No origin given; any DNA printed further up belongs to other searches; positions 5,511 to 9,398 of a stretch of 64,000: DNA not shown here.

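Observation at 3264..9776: Giant Sec-secreted SpvB-N / FG-GAP / RHS-repeat (Tc-BC-like) protein in a small, AT-rich, apparently reduced genome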

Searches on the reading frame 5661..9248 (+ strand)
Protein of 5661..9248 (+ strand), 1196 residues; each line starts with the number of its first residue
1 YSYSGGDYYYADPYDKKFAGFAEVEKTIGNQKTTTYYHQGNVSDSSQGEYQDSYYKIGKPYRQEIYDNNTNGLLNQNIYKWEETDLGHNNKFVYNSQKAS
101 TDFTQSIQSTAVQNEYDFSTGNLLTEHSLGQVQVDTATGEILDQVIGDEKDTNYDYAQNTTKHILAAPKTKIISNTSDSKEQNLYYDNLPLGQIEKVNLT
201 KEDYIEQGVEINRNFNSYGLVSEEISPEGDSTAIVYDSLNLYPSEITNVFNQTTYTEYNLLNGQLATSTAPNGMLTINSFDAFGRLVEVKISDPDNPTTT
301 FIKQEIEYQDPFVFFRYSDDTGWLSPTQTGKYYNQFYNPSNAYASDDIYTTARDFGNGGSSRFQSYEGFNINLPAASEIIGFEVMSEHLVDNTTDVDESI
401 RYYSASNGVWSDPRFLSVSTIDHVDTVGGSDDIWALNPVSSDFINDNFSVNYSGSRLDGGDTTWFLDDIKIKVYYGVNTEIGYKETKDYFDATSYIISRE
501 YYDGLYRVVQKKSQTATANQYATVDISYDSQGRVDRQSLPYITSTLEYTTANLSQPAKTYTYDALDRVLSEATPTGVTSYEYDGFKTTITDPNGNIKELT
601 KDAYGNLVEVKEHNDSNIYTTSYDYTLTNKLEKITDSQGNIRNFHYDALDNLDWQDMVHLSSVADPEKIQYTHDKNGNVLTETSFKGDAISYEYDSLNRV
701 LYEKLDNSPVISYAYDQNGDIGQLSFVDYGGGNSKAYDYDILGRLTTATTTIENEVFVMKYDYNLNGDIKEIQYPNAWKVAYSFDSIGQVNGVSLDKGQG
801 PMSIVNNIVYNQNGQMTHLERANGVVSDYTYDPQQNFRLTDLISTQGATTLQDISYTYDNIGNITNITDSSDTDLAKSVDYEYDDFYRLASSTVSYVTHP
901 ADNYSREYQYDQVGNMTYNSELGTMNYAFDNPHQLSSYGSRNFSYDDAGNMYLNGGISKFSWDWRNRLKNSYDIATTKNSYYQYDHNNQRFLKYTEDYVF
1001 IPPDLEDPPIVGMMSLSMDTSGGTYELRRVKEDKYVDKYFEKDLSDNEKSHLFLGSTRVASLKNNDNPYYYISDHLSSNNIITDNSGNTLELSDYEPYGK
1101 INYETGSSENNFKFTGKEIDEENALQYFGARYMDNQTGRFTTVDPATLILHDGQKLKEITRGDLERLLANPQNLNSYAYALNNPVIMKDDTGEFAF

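Call 90: predict_structure(alignment_id=A4)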
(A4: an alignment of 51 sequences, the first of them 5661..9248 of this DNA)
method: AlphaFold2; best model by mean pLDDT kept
length: 1196 residues; sequences in the alignment: 51
mean_pLDDT: 86.3   pTM: 0.79
mean pLDDT of the five models: 86.3, 85.2, 83.1, 82.3, 79.3
residues with pLDDT >= 90: 781; 70-90: 236; 50-70: 107; < 50: 72
segments of 3 or more residues with pLDDT < 50: 313-318, 328-363, 418-422, 430-440, 1011-1020
pLDDT, mean of each block of 10 residues (from residue 1): 85 80 91 94 85 90 94 95 88 94 92 93 94 92 88 92 87 89 91 89 83 88 92 93 94 94 93 94 93 89 93 52 58 40 40 39 54 61 66 59 64 58 52 45 56 60 59 65 92 92 89 93 93 92 92 89 94 95 95 96 95 95 94 97 93 95 94 93 93 95 94 92 94 95 94 97 92 96 92 94 94 93 96 93 95 97 96 96 96 95 96 96 96 95 94 90 93 79 94 90 66 45 80 94 92 91 91 91 94 94 85 91 89 94 93 91 92 94 93 89
secondary structure, 60 per line:
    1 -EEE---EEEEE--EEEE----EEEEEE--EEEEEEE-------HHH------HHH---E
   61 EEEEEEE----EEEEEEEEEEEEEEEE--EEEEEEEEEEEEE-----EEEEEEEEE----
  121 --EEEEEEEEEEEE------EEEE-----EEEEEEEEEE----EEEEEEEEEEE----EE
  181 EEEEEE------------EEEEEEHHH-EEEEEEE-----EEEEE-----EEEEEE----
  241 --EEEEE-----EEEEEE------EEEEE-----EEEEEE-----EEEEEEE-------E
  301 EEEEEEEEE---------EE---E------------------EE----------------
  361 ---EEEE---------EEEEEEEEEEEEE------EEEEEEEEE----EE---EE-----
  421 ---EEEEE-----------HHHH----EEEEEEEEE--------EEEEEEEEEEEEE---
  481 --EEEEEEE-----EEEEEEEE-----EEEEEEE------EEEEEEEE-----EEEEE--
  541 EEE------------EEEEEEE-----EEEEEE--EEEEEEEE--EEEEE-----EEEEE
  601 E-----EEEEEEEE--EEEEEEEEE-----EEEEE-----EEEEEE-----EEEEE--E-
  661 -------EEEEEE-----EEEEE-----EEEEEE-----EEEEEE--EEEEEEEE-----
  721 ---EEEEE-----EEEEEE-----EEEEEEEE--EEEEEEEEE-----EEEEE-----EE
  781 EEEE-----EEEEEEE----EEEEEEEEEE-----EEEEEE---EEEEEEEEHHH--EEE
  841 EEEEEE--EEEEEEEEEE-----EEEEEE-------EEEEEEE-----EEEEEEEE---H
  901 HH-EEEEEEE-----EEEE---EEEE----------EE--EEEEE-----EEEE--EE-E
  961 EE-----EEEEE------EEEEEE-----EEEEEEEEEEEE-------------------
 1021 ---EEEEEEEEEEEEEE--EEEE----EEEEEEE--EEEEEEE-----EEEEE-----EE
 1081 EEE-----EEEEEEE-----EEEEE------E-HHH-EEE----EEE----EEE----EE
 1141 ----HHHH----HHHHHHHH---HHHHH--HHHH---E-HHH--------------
elements in order (helices of 4 or more, strands of 3 or more residues): E2-4 E8-12 E15-18 E23-28 E31-37 E60-67 E72-87 E90-102 E108-116 E123-134 E141-144 E150-159 E164-174 E179-186 E199-204 E209-215 E221-225 E231-236 E243-247 E253-258 E265-269 E275-280 E286-292 E300-309 E364-367 E377-389 E396-404 E424-428 H440-443 E448-456 E465-477 E483-489 E495-502 E508-514 E521-528 E534-538 E541-543 E556-562 E568-573 E576-583 E586-590 E596-601 E607-614 E617-625 E631-635 E641-646 E652-656 E668-673 E679-683 E689-694 E700-705 E708-715 E724-728 E734-739 E745-752 E755-763 E769-773 E779-784 E790-796 E801-810 E816-821 E825-832 E838-846 E849-858 E864-869 E877-883 E889-896 E904-910 E916-919 E923-926 E941-945 E951-954 E960-962 E968-972 E979-984 E990-1001 E1024-1037 E1040-1043 E1048-1054 E1057-1063 E1069-1073 E1079-1083 E1089-1095 E1101-1105 E1118-1120 E1125-1127 E1132-1134 H1145-1148 H1153-1160 H1164-1168 H1171-1174

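Call 92: fold_search(model_id=the predicted structure, library=pdb)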
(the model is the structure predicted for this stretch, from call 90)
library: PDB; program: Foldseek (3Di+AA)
matches with E <= 10: 1139; with E <= 0.001: 67
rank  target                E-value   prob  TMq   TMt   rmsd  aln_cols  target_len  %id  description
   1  6sup                  6.8e-49  1.00  0.67  0.39  11.9      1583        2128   14  Crystal Structure of TcdB2-TccC3-Cdc42 (released 2019-12-04)
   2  4o9x                  2.2e-48  1.00  0.68  0.40  12.6      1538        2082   14  Crystal Structure of TcdB2-TccC3 (released 2014-02-26)
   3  6suq                  2.8e-48  1.00  0.68  0.39  12.5      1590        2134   14  Crystal Structure of TcdB2-TccC3-TEV (released 2019-12-04)
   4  6h6g                  7.8e-48  1.00  0.69  0.40  12.4      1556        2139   14  Crystal Structure of TcdB2-TccC3 without hypervariable C-terminal region (released 2018-10-03)
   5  6sue_F                1.4e-45  1.00  0.69  0.39  13.0      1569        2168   14  Structure of Photorhabdus luminescens Tc holotoxin pore, Mutation TccC3-D651A (released 2019-11-06)
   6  6h6e_F                1.6e-44  1.00  0.68  0.39  11.4      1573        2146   14  PTC3 holotoxin complex from Photorhabdus luminecens in prepore state (TcdA1, TcdB2, TccC3) (released 2018-10-03)
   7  6suf_F                1.7e-44  1.00  0.68  0.39  13.4      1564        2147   14  Structure of Photorhabdus luminescens Tc holotoxin pore (released 2019-11-06)
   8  6h6f_F                3.9e-43  1.00  0.67  0.39  13.0      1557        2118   13  PTC3 holotoxin complex from Photorhabdus luminiscens - Mutant TcC-D651A (released 2018-10-03)
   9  8uxt                  2.5e-42  1.00  0.44  0.39  12.9      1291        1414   14  Acinetobacter baumannii Tse15 Rhs effector, toxin cleavage mutant (D1369N, D1391N) (released 2024-10-09)
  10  8uy4_A                9.0e-42  1.00  0.44  0.40  14.1      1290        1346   14  Acinetobacter baumannii Tse15 Rhs effector (released 2024-10-09)
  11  7q97_A                1.9e-40  1.00  0.46  0.52  19.3      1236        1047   15  Structure of the bacterial type VI secretion system effector RhsA. (released 2021-12-22)
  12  9ifo_A                8.3e-40  1.00  0.41  0.36  27.6      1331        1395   14  Structure of Teneurin-Like Protein (TLP) (released 2026-03-11)
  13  8qjd_B                3.0e-39  1.00  0.47  0.53  13.8      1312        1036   14  T6SS-linked Rhs repeat protein - Salmonella bongori Rhs-core domain (released 2024-09-25)
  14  8qjc                  5.1e-39  1.00  0.45  0.50  13.6      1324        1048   14  T6SS-linked Rhs repeat protein - Salmonella bongori Rhs-core domain with toxin domain (released 2024-09-25)
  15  8qja_D                1.4e-38  1.00  0.38  0.44  19.8      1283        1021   15  T6SS-linked Rhs repeat protein - Advenella mimigardefordensis VgrG-Rhs core (released 2024-09-25)
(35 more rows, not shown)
